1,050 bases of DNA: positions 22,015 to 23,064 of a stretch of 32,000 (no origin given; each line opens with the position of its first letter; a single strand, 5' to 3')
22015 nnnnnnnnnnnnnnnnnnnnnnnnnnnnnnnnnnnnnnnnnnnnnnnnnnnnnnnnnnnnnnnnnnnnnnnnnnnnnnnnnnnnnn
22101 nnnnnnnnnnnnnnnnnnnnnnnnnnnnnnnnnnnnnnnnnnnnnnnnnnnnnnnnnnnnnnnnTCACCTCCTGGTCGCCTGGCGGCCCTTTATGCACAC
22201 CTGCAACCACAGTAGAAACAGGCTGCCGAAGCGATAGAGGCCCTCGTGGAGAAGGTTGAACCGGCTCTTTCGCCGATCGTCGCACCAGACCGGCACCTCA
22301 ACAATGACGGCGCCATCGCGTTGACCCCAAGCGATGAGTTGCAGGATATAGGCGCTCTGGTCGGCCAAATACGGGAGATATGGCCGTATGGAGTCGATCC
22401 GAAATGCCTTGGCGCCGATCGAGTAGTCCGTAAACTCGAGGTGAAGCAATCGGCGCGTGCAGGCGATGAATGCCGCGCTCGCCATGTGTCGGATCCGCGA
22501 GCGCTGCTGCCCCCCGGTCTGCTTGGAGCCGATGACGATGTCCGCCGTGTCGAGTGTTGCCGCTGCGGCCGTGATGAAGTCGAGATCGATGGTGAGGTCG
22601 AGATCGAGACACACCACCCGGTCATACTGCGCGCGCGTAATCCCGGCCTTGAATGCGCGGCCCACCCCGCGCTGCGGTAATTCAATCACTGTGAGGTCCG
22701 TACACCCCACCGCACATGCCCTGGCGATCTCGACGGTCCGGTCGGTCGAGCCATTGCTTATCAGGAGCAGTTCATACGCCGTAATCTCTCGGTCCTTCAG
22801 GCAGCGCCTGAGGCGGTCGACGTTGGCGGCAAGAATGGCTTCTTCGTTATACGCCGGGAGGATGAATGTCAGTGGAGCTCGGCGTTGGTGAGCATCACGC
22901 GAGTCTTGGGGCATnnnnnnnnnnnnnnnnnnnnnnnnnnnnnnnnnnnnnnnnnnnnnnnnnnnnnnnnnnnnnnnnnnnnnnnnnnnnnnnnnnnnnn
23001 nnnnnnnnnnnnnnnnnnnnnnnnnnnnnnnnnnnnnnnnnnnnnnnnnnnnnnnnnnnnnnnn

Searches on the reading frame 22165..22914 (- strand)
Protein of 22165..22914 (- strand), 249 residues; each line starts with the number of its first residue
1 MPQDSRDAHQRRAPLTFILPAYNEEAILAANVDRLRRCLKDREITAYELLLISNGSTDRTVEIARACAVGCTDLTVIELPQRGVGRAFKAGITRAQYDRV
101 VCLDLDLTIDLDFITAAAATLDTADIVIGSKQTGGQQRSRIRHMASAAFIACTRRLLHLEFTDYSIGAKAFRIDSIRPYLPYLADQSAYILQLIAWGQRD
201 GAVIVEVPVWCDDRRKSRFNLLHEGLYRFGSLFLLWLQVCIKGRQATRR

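Call 8: search_protein_families(library=ncbifam, proteins=[window:22165-22914:-], max_evalue=0.01)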
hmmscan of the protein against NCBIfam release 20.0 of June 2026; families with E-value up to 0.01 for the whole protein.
window:22165-22914:- (249 aa): 14 families
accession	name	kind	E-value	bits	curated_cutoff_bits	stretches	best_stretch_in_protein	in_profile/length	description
TIGR03937.1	PgaC_IcaA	equivalog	6.1e-12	45.2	422.3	1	8-113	40-142/407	poly-beta-1,6-N-acetyl-D-glucosamine synthase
NF007986.1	PRK10714.1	equivalog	4.5e-11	42.3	529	1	16-194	9-186/316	undecaprenyl-phosphate 4-deoxy-4-formamido-L-arabinose transferase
NF047588.1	GlcsyltransPgfSStrep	equivalog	6.8e-11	41.9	500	1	15-167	3-155/308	glycosyltransferase PgfS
NF007482.0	PRK10073.1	equivalog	5.2e-10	38.8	423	1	13-110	6-99/334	glycosyltransferase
TIGR04283.1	glyco_like_mftF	equivalog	7.6e-10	38.8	182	1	16-164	2-139/221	TIGR04283 family arsenosugar biosynthesis glycosyltransferase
NF041391.1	DPhHxTase_Halo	equivalog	2.1e-09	36.7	375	1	21-177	3-151/213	dolichyl-phosphate hexose transferase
NF010496.0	PRK13915.1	equivalog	7.5e-09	35.1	262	1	12-116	30-137/307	glucosyl-3-phosphoglycerate synthase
NF038302.1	EPS_HpsE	equivalog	1.2e-07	31.1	300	1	15-119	3-109/307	hormogonium polysaccharide biosynthesis glycosyltransferase HpsE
NF041875.1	EPS_EpsD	equivalog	8.2e-07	28.7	370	1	17-129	3-114/325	exopolysaccharide biosynthesis glycosyltransferase EpsD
TIGR03111.1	glyc2_xrt_Gpos1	hypoth_equivalog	0.00022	20.1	363.95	1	10-122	46-157/439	TIGR03111 family XrtG-associated glycosyltransferase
NF041865.1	EpsU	equivalog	0.00023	20.3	700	1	12-123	38-149/394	exopolysaccharide biosynthesis GT2 family glycosyltransferase EpsU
TIGR04182.1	glyco_TIGR04182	equivalog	0.00045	19.7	325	1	16-134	3-112/293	S-layer glycoprotein N-glycosyltransferase AglJ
TIGR04242.1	nodulat_NodC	equivalog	0.0018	17.3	550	1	15-127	50-162/395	chitooligosaccharide synthase NodC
NF058614.1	PPMAGASynPpgS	equivalog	0.0031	17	370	1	17-171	4-157/226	polyprenyl-phospho-N-acetylgalactosaminyl synthase PpgS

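Call 68: search_protein_families(library=pfam, proteins=[window:22165-22914:-], max_evalue=1)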
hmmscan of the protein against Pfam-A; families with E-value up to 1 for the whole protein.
window:22165-22914:- (249 aa): 3 families
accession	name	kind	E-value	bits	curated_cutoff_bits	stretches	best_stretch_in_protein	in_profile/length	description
PF00535.33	Glycos_transf_2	-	3.2e-21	76.4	23.3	1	17-161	2-149/168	Glycosyl transferase family 2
PF13641.12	Glyco_tranf_2_3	-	3.3e-06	27.7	27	1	14-148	2-138/230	Glycosyltransferase like family 2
PF09837.15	DUF2064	-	0.035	14.4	25.8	1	85-135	45-99/120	Uncharacterized protein conserved in bacteria (DUF2064)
